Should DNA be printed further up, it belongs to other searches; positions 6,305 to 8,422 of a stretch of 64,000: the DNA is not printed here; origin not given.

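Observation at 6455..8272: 18-heme cytochrome that starts as a NapC/NirT/NrfH quinol dehydrogenase and continues into a 14-heme extension, abutting a bc-complex cytochrome gene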

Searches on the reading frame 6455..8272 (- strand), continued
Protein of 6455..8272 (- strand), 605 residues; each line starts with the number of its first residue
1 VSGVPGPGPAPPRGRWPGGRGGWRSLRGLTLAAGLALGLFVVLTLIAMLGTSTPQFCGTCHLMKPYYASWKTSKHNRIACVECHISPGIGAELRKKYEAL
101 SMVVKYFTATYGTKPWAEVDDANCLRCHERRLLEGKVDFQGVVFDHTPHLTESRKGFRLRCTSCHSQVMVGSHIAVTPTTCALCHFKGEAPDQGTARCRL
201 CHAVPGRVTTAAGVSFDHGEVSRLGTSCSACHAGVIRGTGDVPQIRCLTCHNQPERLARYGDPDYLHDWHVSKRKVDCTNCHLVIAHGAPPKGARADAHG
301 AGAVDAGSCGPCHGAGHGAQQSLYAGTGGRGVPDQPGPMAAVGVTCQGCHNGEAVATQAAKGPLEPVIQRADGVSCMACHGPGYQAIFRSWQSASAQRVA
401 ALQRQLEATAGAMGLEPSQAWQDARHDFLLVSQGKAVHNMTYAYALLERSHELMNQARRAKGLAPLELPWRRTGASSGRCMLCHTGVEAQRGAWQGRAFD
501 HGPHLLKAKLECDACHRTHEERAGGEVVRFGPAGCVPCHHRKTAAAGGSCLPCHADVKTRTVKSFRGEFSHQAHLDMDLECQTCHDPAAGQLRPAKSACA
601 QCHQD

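Call 31: search_solved_structures(query=A1, max_evalue=0.1, show_alignments=2)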
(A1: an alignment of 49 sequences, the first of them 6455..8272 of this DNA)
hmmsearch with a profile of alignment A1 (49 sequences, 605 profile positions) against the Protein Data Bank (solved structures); distinct sequences matched with E-value up to 0.1: 21.
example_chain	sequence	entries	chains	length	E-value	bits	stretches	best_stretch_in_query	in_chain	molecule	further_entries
6i5b_A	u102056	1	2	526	1.6e-26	96.2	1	222-457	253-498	Uncharacterized protein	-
6qvm_A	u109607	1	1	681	1.9e-13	53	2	316-453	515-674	Multiheme cytochrome cf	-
2j7a_C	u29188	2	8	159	9.2e-10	40.9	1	30-97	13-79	CYTOCHROME C QUINOL DEHYDROGENASE NRFH | NAPC/NIRT CYTOCHROME C FAMILY PROTEIN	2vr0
3ouq_A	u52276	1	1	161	1e-06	30.8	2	475-555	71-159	Cytochrome c family protein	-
6r2q_A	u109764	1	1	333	1e-06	30.8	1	474-604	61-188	Cystathionine beta-synthase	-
8k9e_A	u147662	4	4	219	9.4e-05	24.3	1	212-259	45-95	Cytochrome c7-like domain-containing protein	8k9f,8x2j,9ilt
6btm_A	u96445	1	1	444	0.00012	24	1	498-585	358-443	Alternative Complex III subunit A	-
6lod_A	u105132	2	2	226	0.00017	23.5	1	217-315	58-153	MULTIHEME_CYTC domain-containing protein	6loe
6f0k_A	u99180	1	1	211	0.00037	22.4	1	499-604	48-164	Cytochrome c family protein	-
1aqe_A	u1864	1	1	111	0.0047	18.7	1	533-604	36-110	CYTOCHROME C3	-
1czj_A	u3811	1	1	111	0.0057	18.5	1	533-604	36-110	CYTOCHROME C3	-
8k5o_C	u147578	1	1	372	0.0075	18.1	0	531-588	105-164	Photosynthetic reaction center cytochrome c subunit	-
2bq4_A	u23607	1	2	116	0.015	17.1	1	531-604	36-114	BASIC CYTOCHROME C3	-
8wdu_C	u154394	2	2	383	0.026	16.3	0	304-352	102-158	Photosynthetic reaction center cytochrome c subunit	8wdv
9ygm_Lh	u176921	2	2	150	0.036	15.8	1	310-418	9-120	60S ribosomal protein eL34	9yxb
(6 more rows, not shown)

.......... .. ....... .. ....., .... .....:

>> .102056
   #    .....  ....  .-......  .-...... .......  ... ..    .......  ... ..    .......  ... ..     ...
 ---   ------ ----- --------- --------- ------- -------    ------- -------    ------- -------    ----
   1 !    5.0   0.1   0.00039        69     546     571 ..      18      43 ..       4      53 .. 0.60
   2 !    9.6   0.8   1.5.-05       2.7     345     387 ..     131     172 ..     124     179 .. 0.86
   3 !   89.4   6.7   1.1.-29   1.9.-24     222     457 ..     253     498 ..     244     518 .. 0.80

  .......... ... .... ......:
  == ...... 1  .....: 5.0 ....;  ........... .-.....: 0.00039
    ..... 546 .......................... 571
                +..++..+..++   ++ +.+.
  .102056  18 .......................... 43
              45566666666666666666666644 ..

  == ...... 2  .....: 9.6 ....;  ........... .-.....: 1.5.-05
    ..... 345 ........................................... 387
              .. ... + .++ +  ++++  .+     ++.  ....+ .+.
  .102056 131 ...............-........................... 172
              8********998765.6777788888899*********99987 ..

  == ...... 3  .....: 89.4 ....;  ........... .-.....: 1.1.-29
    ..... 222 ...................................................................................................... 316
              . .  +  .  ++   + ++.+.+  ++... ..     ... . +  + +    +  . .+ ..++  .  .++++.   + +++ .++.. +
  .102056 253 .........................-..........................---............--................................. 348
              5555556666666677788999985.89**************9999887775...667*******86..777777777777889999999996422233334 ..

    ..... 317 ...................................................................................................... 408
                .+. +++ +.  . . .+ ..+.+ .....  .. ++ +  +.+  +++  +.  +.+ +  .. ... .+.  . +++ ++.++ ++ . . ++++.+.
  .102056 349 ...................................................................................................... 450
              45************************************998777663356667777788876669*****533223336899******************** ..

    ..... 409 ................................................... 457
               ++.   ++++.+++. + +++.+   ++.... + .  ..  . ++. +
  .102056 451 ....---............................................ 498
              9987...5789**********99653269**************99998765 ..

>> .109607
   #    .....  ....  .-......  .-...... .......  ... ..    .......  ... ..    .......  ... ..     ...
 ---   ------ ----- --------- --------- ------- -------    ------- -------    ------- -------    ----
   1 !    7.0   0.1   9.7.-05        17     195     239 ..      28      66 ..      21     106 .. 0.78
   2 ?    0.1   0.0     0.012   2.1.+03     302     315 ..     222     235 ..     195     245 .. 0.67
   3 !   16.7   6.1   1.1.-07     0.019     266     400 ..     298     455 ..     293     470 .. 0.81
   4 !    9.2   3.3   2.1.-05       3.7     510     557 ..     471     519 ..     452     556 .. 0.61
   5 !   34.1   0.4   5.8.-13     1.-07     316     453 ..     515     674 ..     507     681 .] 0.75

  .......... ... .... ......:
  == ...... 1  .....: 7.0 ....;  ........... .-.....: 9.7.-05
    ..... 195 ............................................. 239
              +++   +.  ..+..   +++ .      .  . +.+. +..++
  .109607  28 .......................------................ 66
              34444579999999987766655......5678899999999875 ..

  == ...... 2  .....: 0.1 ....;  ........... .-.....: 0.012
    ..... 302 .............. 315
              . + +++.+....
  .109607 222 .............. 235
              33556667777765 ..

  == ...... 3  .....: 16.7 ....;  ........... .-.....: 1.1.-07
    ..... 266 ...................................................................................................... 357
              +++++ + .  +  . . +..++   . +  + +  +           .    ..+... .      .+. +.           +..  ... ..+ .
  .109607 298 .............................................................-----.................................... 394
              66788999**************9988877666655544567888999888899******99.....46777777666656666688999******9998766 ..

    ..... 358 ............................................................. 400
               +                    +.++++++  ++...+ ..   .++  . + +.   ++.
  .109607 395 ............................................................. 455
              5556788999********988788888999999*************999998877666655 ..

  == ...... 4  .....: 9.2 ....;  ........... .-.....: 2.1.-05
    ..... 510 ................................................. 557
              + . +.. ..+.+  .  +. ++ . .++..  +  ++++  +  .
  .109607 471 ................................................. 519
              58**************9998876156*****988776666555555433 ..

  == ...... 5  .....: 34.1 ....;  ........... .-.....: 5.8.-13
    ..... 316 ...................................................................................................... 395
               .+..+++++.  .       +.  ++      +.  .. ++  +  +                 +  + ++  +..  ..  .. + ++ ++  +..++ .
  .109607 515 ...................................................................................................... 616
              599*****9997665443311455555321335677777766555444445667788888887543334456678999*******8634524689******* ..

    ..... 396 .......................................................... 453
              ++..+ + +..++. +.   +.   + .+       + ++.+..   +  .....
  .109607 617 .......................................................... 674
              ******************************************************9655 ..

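Call 55: search_protein_representatives(protein=window:6455-8272:-)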
Query: 605 residues. Proteins with E-value up to 0.001 (for the whole library): 2236; up to 1e-10: 933; up to 1e-30: 354. The best 150 are listed.
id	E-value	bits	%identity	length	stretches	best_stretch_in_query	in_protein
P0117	2.3e-216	736.7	55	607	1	4-603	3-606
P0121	3.1e-137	475.3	41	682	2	39-604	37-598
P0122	1.4e-129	450.1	38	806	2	34-604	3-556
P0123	2.1e-127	442.8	40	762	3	37-545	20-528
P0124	2.0e-124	433.0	36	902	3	27-604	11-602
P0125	1.2e-120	420.6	38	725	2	22-604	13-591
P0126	1.4e-119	417.0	36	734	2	41-603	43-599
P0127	6.0e-119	414.9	41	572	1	30-604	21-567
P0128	7.6e-119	414.5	41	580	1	30-604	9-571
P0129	1.3e-118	413.7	37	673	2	30-603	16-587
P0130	4.8e-118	411.9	35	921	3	36-605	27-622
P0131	5.3e-118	411.8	74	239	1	367-605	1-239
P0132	2.0e-117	409.8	37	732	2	34-603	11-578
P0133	3.7e-117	409.0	39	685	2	36-557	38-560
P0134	8.0e-116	404.6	40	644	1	39-560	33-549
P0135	1.7e-115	403.5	44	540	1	20-555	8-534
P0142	8.4e-111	388.0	43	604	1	38-458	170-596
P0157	5.4e-103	362.2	40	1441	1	22-605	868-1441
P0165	2.6e-101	356.6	43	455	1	37-454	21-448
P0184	7.0e-94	332.1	45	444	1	50-449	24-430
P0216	1.3e-82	294.9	37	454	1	32-456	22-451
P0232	7.2e-78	279.2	37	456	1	21-452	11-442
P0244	3.6e-76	273.6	42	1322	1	36-394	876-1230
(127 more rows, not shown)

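Call 56: list_cluster_members(proteins=[P0121, P0127, P0135, P0165, P0157, P0184, P0216, P0244, P0142, P0232])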
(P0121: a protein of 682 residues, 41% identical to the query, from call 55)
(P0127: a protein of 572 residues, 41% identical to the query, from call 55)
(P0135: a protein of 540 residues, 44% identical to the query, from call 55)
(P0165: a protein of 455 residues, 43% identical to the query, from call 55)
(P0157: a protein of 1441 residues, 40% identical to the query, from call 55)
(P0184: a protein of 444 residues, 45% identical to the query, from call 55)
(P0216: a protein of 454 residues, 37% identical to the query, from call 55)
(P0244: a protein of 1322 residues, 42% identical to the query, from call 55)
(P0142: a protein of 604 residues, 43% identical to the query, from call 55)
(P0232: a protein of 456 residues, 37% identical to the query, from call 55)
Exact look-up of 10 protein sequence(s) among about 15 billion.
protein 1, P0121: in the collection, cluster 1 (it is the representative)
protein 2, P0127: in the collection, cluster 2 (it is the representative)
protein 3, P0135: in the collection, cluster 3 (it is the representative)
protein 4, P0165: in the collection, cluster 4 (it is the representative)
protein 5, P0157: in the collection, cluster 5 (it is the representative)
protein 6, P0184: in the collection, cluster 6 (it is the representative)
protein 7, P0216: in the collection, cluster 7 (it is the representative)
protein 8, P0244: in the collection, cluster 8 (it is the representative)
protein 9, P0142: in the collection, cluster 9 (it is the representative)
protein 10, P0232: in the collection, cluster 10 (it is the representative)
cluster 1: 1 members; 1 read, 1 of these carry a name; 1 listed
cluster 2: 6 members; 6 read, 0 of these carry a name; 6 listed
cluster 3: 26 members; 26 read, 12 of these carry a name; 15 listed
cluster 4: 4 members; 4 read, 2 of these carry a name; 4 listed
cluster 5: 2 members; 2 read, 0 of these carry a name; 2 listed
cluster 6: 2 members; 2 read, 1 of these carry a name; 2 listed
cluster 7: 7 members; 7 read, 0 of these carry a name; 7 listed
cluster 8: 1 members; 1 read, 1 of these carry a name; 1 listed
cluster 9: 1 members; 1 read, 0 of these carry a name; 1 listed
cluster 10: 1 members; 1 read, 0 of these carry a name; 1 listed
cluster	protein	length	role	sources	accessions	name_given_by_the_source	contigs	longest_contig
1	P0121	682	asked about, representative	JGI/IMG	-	nitrate/TMAO reductase-like tetraheme cytochrome c subunit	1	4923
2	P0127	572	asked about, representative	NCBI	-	-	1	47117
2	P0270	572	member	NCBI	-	-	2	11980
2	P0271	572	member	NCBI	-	-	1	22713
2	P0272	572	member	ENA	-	-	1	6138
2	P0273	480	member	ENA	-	-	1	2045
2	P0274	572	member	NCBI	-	-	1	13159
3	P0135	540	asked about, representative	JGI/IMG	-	nitrate/TMAO reductase-like tetraheme cytochrome c subunit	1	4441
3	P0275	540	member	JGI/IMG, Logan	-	nitrate/TMAO reductase-like tetraheme cytochrome c subunit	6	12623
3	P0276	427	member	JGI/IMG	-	hypothetical protein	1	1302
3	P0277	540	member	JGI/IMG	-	nitrate/TMAO reductase-like tetraheme cytochrome c subunit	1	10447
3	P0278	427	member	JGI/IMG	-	hypothetical protein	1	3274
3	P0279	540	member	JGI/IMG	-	nitrate/TMAO reductase-like tetraheme cytochrome c subunit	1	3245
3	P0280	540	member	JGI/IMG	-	nitrate/TMAO reductase-like tetraheme cytochrome c subunit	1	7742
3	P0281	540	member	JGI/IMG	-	nitrate/TMAO reductase-like tetraheme cytochrome c subunit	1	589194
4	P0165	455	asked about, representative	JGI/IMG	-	nitrate/TMAO reductase-like tetraheme cytochrome c subunit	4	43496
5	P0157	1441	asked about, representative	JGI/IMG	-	-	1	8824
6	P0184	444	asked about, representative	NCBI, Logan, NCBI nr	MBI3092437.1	MAG: NapC/NirT family cytochrome c [Candidatus Tectomicrobia bacterium] | NapC/NirT family cytochrome c [Candidatus Tectomicrobia bacterium]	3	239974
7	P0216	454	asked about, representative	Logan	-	-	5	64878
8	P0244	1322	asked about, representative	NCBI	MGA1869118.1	MAG: NapC/NirT family cytochrome c [bacterium]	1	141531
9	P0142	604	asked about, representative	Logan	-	-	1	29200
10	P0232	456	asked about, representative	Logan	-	-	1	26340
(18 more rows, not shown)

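Call 57: find_encoding_contigs(protein=P0184, flank=7000, max_places=2)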
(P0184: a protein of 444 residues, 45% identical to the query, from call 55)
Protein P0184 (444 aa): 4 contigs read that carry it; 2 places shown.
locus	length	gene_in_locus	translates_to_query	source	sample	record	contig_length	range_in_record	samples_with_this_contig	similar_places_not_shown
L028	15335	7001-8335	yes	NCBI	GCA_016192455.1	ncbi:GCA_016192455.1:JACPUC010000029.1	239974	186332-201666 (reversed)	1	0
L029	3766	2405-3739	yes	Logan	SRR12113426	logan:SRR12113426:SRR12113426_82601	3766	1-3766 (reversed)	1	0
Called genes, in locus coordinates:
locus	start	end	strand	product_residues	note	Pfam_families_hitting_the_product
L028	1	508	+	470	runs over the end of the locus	PF14522:Cytochrome_C7 (faint), PF09699:Paired_CXXCH_1 (faint), PF13435:Cytochrome_C554 (faint), PF14537:Cytochrom_c3_2 (faint)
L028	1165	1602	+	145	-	PF00355:Rieske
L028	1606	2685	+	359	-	PF00033:Cytochrome_B, PF13631:Cytochrom_B_N_2, PF00032:Cytochrom_B_C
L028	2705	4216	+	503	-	PF22113:Mtrc-MtrF_II-IV_dom (faint), PF22678:Cytochrom_c_NrfB-like (weak), PF09699:Paired_CXXCH_1 (faint), PF14537:Cytochrom_c3_2 (weak), PF14522:Cytochrome_C7 (weak)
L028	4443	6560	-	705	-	PF02085:Cytochrom_CIII (faint), PF03264:Cytochrom_NNT (faint), PF09699:Paired_CXXCH_1 (faint), PF14522:Cytochrome_C7 (faint), PF14537:Cytochrom_c3_2 (faint)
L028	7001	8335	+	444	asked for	PF03264:Cytochrom_NNT, PF02085:Cytochrom_CIII (faint), PF14522:Cytochrome_C7 (faint), PF22113:Mtrc-MtrF_II-IV_dom (faint), PF14537:Cytochrom_c3_2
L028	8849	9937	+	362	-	PF03264:Cytochrom_NNT (faint), PF13435:Cytochrome_C554 (faint), PF22113:Mtrc-MtrF_II-IV_dom (faint), PF22678:Cytochrom_c_NrfB-like (faint), PF14522:Cytochrome_C7 (weak), PF14537:Cytochrom_c3_2 (weak), PF09699:Paired_CXXCH_1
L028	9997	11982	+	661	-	-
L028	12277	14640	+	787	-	PF01315:Ald_Xan_dh_C, PF02738:MoCoBD_1, PF20256:MoCoBD_2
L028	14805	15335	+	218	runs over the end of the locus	-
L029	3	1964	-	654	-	?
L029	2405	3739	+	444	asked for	PF03264:Cytochrom_NNT, PF02085:Cytochrom_CIII (faint), PF14522:Cytochrome_C7 (faint), PF22113:Mtrc-MtrF_II-IV_dom (faint), PF14537:Cytochrom_c3_2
